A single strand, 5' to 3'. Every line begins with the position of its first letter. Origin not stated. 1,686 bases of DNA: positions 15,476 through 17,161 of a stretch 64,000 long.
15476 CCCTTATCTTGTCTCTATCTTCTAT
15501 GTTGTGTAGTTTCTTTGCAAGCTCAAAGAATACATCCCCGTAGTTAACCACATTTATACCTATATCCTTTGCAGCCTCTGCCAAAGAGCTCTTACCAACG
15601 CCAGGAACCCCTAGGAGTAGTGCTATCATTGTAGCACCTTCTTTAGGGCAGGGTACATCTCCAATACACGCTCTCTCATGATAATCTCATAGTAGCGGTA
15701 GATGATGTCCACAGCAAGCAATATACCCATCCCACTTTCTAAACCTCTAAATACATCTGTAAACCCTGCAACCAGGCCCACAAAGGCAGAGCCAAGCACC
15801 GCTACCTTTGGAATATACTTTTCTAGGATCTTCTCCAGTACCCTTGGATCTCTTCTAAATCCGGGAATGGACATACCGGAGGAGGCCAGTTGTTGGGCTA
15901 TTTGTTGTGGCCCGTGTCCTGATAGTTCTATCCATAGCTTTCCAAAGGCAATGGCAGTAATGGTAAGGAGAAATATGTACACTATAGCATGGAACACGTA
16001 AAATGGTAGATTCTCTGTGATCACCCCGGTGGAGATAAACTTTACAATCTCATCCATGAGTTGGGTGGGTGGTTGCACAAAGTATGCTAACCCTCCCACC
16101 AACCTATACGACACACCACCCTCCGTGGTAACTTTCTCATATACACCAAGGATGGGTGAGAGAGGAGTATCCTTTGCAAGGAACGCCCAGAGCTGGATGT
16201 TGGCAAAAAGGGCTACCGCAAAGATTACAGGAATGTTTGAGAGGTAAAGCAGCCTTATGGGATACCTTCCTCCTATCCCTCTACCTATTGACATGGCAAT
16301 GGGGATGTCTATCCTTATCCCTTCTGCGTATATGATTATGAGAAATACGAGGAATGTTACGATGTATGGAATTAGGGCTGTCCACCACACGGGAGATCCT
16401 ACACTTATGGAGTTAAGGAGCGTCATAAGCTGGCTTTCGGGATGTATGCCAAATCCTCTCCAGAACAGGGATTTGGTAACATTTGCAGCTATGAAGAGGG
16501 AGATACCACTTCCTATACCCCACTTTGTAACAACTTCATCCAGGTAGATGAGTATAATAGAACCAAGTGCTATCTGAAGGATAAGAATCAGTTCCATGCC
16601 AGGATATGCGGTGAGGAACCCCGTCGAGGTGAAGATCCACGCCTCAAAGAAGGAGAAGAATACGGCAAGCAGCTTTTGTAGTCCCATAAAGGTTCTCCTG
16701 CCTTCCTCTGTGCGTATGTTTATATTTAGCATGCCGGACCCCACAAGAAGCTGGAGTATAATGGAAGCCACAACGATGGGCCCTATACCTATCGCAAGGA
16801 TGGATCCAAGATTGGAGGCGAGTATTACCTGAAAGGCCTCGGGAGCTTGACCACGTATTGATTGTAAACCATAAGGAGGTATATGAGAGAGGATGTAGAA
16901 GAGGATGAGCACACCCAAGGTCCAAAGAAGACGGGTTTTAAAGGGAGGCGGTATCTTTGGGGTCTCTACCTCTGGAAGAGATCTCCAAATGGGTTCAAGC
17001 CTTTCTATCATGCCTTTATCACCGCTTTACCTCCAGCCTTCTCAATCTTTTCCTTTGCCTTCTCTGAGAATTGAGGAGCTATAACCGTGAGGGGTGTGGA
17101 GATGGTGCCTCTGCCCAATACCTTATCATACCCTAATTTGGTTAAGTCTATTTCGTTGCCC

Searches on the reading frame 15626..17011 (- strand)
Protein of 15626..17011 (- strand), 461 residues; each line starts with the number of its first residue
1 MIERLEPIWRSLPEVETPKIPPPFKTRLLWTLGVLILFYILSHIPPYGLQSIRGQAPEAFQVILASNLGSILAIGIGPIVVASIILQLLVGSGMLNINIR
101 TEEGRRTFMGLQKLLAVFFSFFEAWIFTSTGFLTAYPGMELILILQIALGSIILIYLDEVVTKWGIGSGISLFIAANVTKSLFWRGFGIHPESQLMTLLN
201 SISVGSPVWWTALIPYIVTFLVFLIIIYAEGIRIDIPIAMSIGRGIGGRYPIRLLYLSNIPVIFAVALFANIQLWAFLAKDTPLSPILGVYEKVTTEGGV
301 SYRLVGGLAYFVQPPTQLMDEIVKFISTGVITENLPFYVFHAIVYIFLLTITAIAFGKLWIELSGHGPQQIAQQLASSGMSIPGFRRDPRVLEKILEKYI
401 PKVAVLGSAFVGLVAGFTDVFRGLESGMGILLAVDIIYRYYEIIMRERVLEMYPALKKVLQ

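Call 84: search_protein_families(library=pfam, proteins=[window:15626-17011:-], max_evalue=0.001)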
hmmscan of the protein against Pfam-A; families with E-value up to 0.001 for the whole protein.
window:15626-17011:- (461 aa): 1 family
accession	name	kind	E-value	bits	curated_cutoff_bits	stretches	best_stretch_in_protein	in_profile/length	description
PF00344.25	SecY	-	3.9e-65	220.6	32.2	1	70-441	1-306/306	SecY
